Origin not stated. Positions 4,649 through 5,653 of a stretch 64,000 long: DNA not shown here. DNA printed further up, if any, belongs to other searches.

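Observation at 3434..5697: Compact periplasmic cytochrome module (pentaheme, monoheme and NapC/NirT-like tetraheme with a CX4CH site, plus a coupled 2-TM peptide)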

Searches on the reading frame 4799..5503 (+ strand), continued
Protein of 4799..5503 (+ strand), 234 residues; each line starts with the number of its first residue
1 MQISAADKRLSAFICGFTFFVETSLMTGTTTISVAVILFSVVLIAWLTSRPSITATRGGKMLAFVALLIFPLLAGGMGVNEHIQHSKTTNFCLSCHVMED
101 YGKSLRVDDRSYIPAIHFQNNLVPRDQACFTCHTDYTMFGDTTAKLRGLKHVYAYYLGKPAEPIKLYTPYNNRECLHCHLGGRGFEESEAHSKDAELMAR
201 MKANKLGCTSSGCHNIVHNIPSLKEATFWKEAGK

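Call 13: search_protein_representatives(protein=window:4874-5503:+)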
Query: 209 residues. Proteins with E-value up to 0.001 (for the whole library): 533; up to 1e-10: 345; up to 1e-30: 71. The best 150 are listed.
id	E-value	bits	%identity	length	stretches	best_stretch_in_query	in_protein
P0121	2.1e-74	266.1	54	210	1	3-206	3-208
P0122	1.6e-72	260.0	55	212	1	7-206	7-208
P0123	1.0e-70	254.1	53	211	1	6-208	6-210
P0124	8.5e-70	251.1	52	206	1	11-207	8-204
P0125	7.1e-63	228.5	61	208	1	4-158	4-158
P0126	2.3e-61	223.6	51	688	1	7-207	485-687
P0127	2.1e-59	217.2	49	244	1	10-206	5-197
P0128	2.7e-59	216.8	48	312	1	10-205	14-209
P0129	4.6e-57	209.5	48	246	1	8-188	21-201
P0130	4.1e-56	206.4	48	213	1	12-204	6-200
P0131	1.9e-55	204.2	47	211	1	10-206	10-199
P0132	2.5e-54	200.6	45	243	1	8-203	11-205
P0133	1.8e-53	197.8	44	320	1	9-206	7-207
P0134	2.6e-52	194.0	46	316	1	7-206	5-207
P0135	1.7e-51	191.3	44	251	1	16-208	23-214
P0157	1.8e-42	161.9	37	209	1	7-205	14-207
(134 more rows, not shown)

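Call 16: search_solved_structures(query=window:4874-5503:+, max_evalue=1, show_alignments=3)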
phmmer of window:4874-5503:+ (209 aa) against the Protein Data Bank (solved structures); distinct sequences matched with E-value up to 1: 2.
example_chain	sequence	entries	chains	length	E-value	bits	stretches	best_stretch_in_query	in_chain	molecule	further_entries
8k9e_A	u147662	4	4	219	0.52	13.3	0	93-146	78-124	Cytochrome c7-like domain-containing protein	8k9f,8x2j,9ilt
7epb_C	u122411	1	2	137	0.66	13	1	91-137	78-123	Anti-RON nanobody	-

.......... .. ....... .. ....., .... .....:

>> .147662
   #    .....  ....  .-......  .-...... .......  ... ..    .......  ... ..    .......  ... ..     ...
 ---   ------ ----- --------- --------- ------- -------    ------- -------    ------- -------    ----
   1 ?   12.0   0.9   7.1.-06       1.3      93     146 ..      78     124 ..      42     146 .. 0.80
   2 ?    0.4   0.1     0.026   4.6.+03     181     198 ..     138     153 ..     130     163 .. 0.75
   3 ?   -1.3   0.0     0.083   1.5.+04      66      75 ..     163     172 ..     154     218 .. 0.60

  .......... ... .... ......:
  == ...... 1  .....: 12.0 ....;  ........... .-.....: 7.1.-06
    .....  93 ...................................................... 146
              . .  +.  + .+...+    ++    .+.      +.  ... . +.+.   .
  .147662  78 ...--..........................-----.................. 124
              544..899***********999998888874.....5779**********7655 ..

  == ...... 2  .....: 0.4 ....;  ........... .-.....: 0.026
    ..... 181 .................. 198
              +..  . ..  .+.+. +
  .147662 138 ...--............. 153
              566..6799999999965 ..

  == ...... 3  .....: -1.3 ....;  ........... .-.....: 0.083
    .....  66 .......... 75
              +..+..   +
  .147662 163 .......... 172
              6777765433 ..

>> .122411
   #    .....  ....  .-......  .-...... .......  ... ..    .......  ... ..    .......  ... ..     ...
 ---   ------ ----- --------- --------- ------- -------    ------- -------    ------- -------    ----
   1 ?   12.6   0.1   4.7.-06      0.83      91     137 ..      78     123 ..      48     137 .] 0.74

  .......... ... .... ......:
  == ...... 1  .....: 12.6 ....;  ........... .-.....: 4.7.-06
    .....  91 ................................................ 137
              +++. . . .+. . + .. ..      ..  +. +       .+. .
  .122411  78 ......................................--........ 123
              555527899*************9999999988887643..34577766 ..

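Call 20: search_protein_families(library=ncbifam, proteins=[L004:5529-6338:+, L004:6377-7405:+, L004:7422-9542:+, L004:9573-9932:+, L004:10627-10833:+, L001:914-1978:+, L001:1999-4137:+], max_evalue=0.01)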
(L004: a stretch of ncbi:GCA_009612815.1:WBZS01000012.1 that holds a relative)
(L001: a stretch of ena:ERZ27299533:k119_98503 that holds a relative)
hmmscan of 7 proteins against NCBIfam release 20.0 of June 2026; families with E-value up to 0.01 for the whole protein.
L004:5529-6338:+ (269 aa): 8 families
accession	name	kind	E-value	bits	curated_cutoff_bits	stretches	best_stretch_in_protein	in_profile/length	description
NF041028.1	decahem_GSU2203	exception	2.9e-11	43.2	325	1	37-171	36-160/317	GSU2203 family decaheme c-type cytochrome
TIGR03508.1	decahem_SO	subfamily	7.1e-11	42.1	192.2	1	38-173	3-131/258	DmsE family decaheme c-type cytochrome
NF040943.1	cytoc3_ExtM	equivalog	6.5e-07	28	800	1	66-116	37-80/599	selenite/tellurite reduction operon c-type cytochrome ExtM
NF008659.0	PRK11659.1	equivalog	1.3e-05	25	184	1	35-170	44-171/188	cytochrome c nitrite reductase pentaheme subunit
TIGR01905.1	paired_CXXCH_1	subfamily_domain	0.00027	20.8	25.2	1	139-169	8-39/41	doubled CXXCH domain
TIGR04257.1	nanowire_3heme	domain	0.00037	20.6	40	0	103-166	20-74/75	c(7)-type cytochrome triheme domain-containing protein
NF041198.1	UshA_like_PCGU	equivalog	0.0053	15.4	275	1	37-85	442-488/519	UshA-like (seleno)protein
NF047727.1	4hemeCytCCctA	equivalog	0.0054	16.8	180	0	139-172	59-93/109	tetraheme c-type cytochrome CctA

L004:6377-7405:+ (342 aa): 10 families
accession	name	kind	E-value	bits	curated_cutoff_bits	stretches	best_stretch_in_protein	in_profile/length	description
TIGR03508.1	decahem_SO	subfamily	6.2e-72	242.2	192.2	1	47-338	1-257/258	DmsE family decaheme c-type cytochrome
NF041028.1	decahem_GSU2203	exception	7.6e-62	209.3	325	1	22-337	10-303/317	GSU2203 family decaheme c-type cytochrome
TIGR01905.1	paired_CXXCH_1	subfamily_domain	2.9e-27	94.3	25.2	3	260-298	1-38/41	doubled CXXCH domain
TIGR03153.1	cytochr_NrfH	equivalog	2.7e-06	27.5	134.2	1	188-299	25-136/138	cytochrome c nitrite reductase small subunit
NF045713.1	CxxCH_16_HmcA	equivalog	4.2e-06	25.6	400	1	218-337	133-241/541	sulfate respiration complex hexadecaheme cytochrome HmcA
NF008659.0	PRK11659.1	equivalog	1e-05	25.3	184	1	19-204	22-173/188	cytochrome c nitrite reductase pentaheme subunit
NF041198.1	UshA_like_PCGU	equivalog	0.00019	20.1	275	2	34-69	394-429/519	UshA-like (seleno)protein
TIGR03146.1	cyt_nit_nrfB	equivalog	0.00028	21.2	166.6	0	192-252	85-144/145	cytochrome c nitrite reductase pentaheme subunit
NF040968.1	FeS_ExtO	equivalog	0.00071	18.5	200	1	164-212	35-83/416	selenite/tellurite reduction operon b-type cytochrome iron-sulfur cluster-binding subunit ExtO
NF040967.1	cytc_ExtN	equivalog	0.00081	18.3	200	0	163-212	34-83/415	selenite/tellurite reduction operon c-type cytochrome ExtN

L004:7422-9542:+ (706 aa): 0 families

L004:9573-9932:+ (119 aa): 9 families
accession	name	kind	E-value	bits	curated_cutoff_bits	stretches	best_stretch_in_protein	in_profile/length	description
NF045930.1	Cytc6PetJCyano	equivalog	1.7e-11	44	135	1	14-115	6-103/110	cytochrome c6 PetJ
TIGR00782.1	ccoP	equivalog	6.3e-08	32.3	179.95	1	35-118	201-282/285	cytochrome-c oxidase, cbb3-type subunit III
NF011054.0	PRK14486.1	equivalog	3.5e-07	30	447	1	16-117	195-290/294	putative bifunctional cbb3-type cytochrome c oxidase subunit II/cytochrome c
NF050122.1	bc1_QcrC_actin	exception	5.6e-05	22.6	200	0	13-60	17-64/253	cytochrome bc1 complex diheme cytochrome c subunit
NF052248.1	SorU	equivalog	7.2e-05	23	100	1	45-113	10-71/72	SorU family sulfite dehydrogenase c-type cytochrome subunit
NF045773.1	cytochro_C550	exception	0.00011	22.1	125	1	39-113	51-115/118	cytochrome c550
NF045774.1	cytochro_C551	exception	0.00022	21.1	118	1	38-97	40-91/110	cytochrome c551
TIGR04494.1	c550_PedF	equivalog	0.00064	19.6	122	1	41-116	55-129/133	cytochrome c-550 PedF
TIGR03874.1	4cys_cytochr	equivalog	0.0032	17.2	161.75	1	43-100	39-89/143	c-type cytochrome, methanol metabolism-related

L004:10627-10833:+ (68 aa): 2 families
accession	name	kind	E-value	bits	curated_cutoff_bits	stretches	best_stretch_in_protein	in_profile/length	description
NF008546.0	PRK11469.1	equivalog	0.0012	18.6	214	1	21-53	57-89/188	manganese efflux pump MntP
NF002796.0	PRK02935.1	equivalog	0.0049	16.7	108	1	6-59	7-61/118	hypothetical protein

L001:914-1978:+ (354 aa): 10 families
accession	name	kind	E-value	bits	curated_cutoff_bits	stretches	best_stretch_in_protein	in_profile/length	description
TIGR03508.1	decahem_SO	subfamily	2.6e-74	249.9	192.2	1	58-349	1-257/258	DmsE family decaheme c-type cytochrome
NF041028.1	decahem_GSU2203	exception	1.5e-58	198.5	325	1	45-348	22-303/317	GSU2203 family decaheme c-type cytochrome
TIGR01905.1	paired_CXXCH_1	subfamily_domain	1.5e-27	95.2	25.2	3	271-309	1-38/41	doubled CXXCH domain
TIGR03153.1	cytochr_NrfH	equivalog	1.8e-09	37.7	134.2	3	198-252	24-75/138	cytochrome c nitrite reductase small subunit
NF008659.0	PRK11659.1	equivalog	4e-07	29.9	184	2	28-214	21-172/188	cytochrome c nitrite reductase pentaheme subunit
NF041198.1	UshA_like_PCGU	equivalog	9.5e-05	21.2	275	2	148-213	441-512/519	UshA-like (seleno)protein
TIGR04315.1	octaheme_Shew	subfamily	0.00019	20.6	375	1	142-214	180-255/440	tetrathionate reductase family octaheme c-type cytochrome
TIGR03146.1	cyt_nit_nrfB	equivalog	0.00036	20.8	166.6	0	253-309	84-143/145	cytochrome c nitrite reductase pentaheme subunit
NF040967.1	cytc_ExtN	equivalog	0.0017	17.2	200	0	176-223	36-83/415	selenite/tellurite reduction operon c-type cytochrome ExtN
NF040968.1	FeS_ExtO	equivalog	0.0018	17.2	200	0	176-223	36-83/416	selenite/tellurite reduction operon b-type cytochrome iron-sulfur cluster-binding subunit ExtO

L001:1999-4137:+ (712 aa): 0 families

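Call 22: search_solved_structures(query=A1, max_evalue=1, show_alignments=3)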
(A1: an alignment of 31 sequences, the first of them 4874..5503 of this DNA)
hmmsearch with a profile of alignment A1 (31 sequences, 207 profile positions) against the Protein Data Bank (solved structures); distinct sequences matched with E-value up to 1: 6.
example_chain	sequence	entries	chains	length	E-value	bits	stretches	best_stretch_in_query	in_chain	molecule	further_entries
2j7a_C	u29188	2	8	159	0.00013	25.2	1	43-156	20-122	CYTOCHROME C QUINOL DEHYDROGENASE NRFH | NAPC/NIRT CYTOCHROME C FAMILY PROTEIN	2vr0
1p2h_A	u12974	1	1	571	0.19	14.9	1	144-193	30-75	flavocytochrome c3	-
1jni_A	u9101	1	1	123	0.19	14.9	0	46-76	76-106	DIHEME CYTOCHROME C NAPB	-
9wt8_A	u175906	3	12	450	0.64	13.2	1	123-168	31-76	Cytochrome c,Multiheme cytochrome c selenoprotein (MccSep)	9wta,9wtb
9wt9_A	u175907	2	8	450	0.64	13.2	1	123-168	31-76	Cytochrome c,Multiheme cytochrome c selenoprotein mutant (MccSep U325A) | Cytochrome c,Multiheme cytochrome c selenoprotein (MccSep)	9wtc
8yts_A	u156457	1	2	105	0.94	12.6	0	35-75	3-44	Cytochrome C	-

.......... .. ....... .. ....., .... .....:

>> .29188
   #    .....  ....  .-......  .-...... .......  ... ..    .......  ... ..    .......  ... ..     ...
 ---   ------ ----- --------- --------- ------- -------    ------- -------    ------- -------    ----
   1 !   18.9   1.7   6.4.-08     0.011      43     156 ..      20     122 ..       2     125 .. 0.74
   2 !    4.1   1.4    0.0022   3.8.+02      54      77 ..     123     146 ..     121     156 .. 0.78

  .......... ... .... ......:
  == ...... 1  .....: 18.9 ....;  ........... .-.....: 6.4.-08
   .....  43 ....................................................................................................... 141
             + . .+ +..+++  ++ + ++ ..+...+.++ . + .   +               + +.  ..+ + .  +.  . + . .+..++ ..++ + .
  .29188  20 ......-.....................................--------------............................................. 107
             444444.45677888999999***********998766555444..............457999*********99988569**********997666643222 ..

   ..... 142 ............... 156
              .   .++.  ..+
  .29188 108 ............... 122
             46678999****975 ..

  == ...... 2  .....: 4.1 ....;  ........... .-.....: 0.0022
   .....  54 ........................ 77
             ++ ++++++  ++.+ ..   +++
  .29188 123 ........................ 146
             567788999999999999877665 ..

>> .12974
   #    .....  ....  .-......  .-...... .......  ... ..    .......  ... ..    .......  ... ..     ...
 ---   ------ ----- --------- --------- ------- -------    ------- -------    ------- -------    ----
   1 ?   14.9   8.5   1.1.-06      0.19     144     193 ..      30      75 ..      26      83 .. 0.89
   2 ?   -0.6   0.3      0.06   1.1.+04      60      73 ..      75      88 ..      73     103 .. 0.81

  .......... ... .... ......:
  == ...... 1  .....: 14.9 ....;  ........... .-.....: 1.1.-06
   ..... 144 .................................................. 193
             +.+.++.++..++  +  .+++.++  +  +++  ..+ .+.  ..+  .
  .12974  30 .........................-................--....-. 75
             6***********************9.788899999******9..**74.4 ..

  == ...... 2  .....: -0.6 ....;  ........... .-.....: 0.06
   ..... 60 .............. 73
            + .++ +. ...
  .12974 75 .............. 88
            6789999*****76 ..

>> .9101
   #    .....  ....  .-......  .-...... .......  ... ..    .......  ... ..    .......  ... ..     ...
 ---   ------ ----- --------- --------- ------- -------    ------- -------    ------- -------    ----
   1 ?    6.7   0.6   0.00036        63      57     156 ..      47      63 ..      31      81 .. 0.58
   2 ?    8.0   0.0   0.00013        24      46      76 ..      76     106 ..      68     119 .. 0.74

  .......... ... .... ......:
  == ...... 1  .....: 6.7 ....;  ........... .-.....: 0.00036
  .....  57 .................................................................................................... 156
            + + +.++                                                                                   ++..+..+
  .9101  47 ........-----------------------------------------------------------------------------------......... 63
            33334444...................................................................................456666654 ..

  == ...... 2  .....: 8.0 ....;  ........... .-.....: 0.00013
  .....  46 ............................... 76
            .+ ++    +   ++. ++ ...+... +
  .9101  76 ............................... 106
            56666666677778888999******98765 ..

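Call 25: find_related_loci(query=A2, collection=genome_contigs, flank=10000)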
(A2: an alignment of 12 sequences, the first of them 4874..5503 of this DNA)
Query A2 (209 aa) in genome_contigs; peptide patterns used: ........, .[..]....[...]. (x = any residue, [..] = any of these).
599 stretches matched a pattern (row limit reached: there are more); 534 encode a relative of the query (tblastn E <= 1e-3); the best 80 are kept; 80 distinct loci.
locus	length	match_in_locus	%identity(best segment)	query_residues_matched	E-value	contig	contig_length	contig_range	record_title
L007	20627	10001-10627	98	1-209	1e-142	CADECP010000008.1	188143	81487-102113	MAG: uncultured Acidobacteria bacterium isolate Acidobacteria sp. RBC074 genome assembly, contig: MAG074_8, whole genome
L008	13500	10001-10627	90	1-209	6e-135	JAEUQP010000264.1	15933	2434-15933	MAG: Acidobacteria bacterium isolate new MAG-254 k141_1700238, whole genome shotgun sequence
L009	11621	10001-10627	88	1-209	2e-131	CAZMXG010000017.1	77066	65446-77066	MAG TPA_asm: uncultured Heliomicrobium sp. isolate SRP173033_co1_351 genome assembly, contig: NODE_426_length_77066_cov_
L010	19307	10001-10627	89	1-209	8e-131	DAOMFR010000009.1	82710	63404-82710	MAG TPA_asm: Blastocatellia bacterium isolate AMR_MDS_4997 NODE_68_length_82710_cov_12.931220, whole genome shotgun sequ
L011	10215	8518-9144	85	1-209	2e-127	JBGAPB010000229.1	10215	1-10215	MAG: Blastocatellia bacterium isolate MAG_AAO_H10.7 AAOH10-7_opera_contig_17054, whole genome shotgun sequence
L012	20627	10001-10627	82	1-209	3e-125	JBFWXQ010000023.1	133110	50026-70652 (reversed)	MAG: Blastocatellales bacterium isolate CA_2019_TPBS_144 NODE_1163_length_133110_cov_21.140131_TPBS, whole genome shotgu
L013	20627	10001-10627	83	1-209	3e-123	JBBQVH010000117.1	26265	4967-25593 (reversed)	MAG: Blastocatellia bacterium isolate Co_metawrap_1988 Cmw_1988_k141_16168042_length_26265_cov_11.9983, whole genome sho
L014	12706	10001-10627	81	1-209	9e-123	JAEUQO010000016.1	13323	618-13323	MAG: Acidobacteria bacterium isolate new MAG-253 k141_769141, whole genome shotgun sequence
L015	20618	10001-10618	80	1-206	2e-120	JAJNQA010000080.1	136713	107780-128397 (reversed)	MAG: Heliomicrobium sp. isolate MAG_31 k141_280986, whole genome shotgun sequence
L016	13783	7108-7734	80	1-209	2e-120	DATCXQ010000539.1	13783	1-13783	MAG TPA_asm: Blastocatellia bacterium isolate SMAG_U7443 k141_518303, whole genome shotgun sequence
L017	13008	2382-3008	80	1-209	2e-120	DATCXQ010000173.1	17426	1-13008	MAG TPA_asm: Blastocatellia bacterium isolate SMAG_U7443 k141_12493, whole genome shotgun sequence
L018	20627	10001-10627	76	1-209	4e-114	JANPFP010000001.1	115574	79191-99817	MAG: Acidobacteriota bacterium isolate VAR_78_concoct_211 VAR_78_k141_3818716, whole genome shotgun sequence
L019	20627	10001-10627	74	1-209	7e-113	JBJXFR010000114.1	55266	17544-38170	MAG: Blastocatellia bacterium isolate F1F2.bin.427 k127_6347776, whole genome shotgun sequence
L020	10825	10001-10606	75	5-206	1e-110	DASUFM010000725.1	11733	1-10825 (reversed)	MAG TPA_asm: Blastocatellia bacterium isolate SMAG_U1379 k141_765655, whole genome shotgun sequence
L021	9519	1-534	86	32-209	2e-110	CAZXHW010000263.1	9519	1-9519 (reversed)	MAG TPA_asm: uncultured Heliomicrobium sp. isolate binchicken_co199_63 genome assembly, contig: NODE_5096_length_9519_co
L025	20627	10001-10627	67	1-209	7e-100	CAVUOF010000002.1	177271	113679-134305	MAG: uncultured Acidobacteriota bacterium isolate MFD03975.bin.2.194 genome assembly, contig: contig_120833, whole genom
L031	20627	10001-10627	60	1-209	1e-88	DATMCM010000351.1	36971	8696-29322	MAG TPA_asm: Blastocatellia bacterium isolate SMAG_U13382 k141_24224, whole genome shotgun sequence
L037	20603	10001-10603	57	5-205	5e-85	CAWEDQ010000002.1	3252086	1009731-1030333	MAG: Terriglobia bacterium isolate MFD04967.bin.1.53 genome assembly, contig: contig_15123, whole genome shotgun sequenc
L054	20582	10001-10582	58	7-205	2e-81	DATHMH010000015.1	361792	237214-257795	MAG TPA_asm: Terriglobales bacterium isolate SMAG_U12627 k141_2412067, whole genome shotgun sequence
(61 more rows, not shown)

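Call 38: search_protein_families(library=pfam, proteins=[L007:4638-6776:+, L004:7422-9542:+, L037:7089-9614:+, L054:7115-9562:+, L007:3552-4619:+, L037:6087-7085:+], max_evalue=10)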
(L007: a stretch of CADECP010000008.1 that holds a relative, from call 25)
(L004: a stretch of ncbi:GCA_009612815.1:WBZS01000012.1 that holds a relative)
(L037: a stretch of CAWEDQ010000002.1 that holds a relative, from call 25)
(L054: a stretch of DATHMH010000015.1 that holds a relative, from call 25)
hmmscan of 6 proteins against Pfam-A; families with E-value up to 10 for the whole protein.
L007:4638-6776:+ (712 aa): 1 family
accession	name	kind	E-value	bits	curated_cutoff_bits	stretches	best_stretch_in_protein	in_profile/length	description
PF13505.12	OMP_b-brl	-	3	8.4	28.7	0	668-709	134-172/175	Outer membrane protein beta-barrel domain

L004:7422-9542:+ (706 aa): 2 families
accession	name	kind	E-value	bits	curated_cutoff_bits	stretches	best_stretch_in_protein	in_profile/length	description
PF13505.12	OMP_b-brl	-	0.029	15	28.7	2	354-502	36-149/175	Outer membrane protein beta-barrel domain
PF11762.14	Arabinose_Iso_C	-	0.12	12.6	25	1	543-590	84-129/144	L-arabinose isomerase C-terminal domain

L037:7089-9614:+ (842 aa): 1 family
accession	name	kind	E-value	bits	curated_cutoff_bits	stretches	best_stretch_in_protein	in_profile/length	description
PF24334.1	DUF7502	-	0.34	10.7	27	1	16-148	150-277/281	Family of unknown function (DUF7502)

L054:7115-9562:+ (816 aa): 0 families

L007:3552-4619:+ (355 aa): 9 families
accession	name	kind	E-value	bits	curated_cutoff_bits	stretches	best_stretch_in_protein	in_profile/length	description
PF09699.15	Paired_CXXCH_1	-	3.2e-31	107.2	20.6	6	272-311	1-39/41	Doubled CXXCH motif (Paired_CXXCH_1)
PF14537.11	Cytochrom_c3_2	-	2e-15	57.5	25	5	175-261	2-78/79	Cytochrome c3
PF14522.11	Cytochrome_C7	-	3.5e-13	49.6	24.8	5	217-285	3-67/67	Cytochrome c7 and related cytochrome c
PF22113.1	Mtrc-MtrF_II-IV_dom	-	6.3e-09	36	30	4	254-345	6-92/176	Outer membrane cytochrome MtrC/MtrF-like, domains II/IV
PF02085.21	Cytochrom_CIII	-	3.8e-07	30.8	22.9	3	264-348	17-89/101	Class III cytochrome C family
PF13435.11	Cytochrome_C554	-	2.4e-06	28.8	20.8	3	127-187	25-84/84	Cytochrome c554 and c-prime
PF22678.1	Cytochrom_c_NrfB-like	-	0.00017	22.5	27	3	202-240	32-69/89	Cytochrome c-type protein NrfB-like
PF11575.13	FhuF_C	-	1.2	9.5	20.5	1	221-236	6-20/21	FhuF 2Fe-2S C-terminal domain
PF05495.17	zf-CHY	-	7.6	7.5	31.3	2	181-216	20-55/68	CHY zinc finger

L037:6087-7085:+ (333 aa): 9 families
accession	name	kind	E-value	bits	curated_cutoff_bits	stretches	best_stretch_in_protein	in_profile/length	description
PF09699.15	Paired_CXXCH_1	-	1e-31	108.8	20.6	6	254-291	1-37/41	Doubled CXXCH motif (Paired_CXXCH_1)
PF14522.11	Cytochrome_C7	-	2e-16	60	24.8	4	69-144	10-67/67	Cytochrome c7 and related cytochrome c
PF14537.11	Cytochrom_c3_2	-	1.8e-12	48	25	5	157-244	2-79/79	Cytochrome c3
PF22113.1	Mtrc-MtrF_II-IV_dom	-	7.2e-09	35.8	30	2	186-328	7-137/176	Outer membrane cytochrome MtrC/MtrF-like, domains II/IV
PF22678.1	Cytochrom_c_NrfB-like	-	4.6e-08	33.9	27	3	105-191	1-89/89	Cytochrome c-type protein NrfB-like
PF13435.11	Cytochrome_C554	-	6.2e-06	27.5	20.8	3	130-169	42-84/84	Cytochrome c554 and c-prime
PF03264.19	Cytochrom_NNT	-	0.001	19.2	24.1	1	131-171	31-75/174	NapC/NirT cytochrome c family, N-terminal region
PF05495.17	zf-CHY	-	0.018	15.9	31.3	3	209-245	16-51/68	CHY zinc finger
PF12773.13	DZR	-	1.5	9.4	27.3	0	72-152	14-40/45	Double zinc ribbon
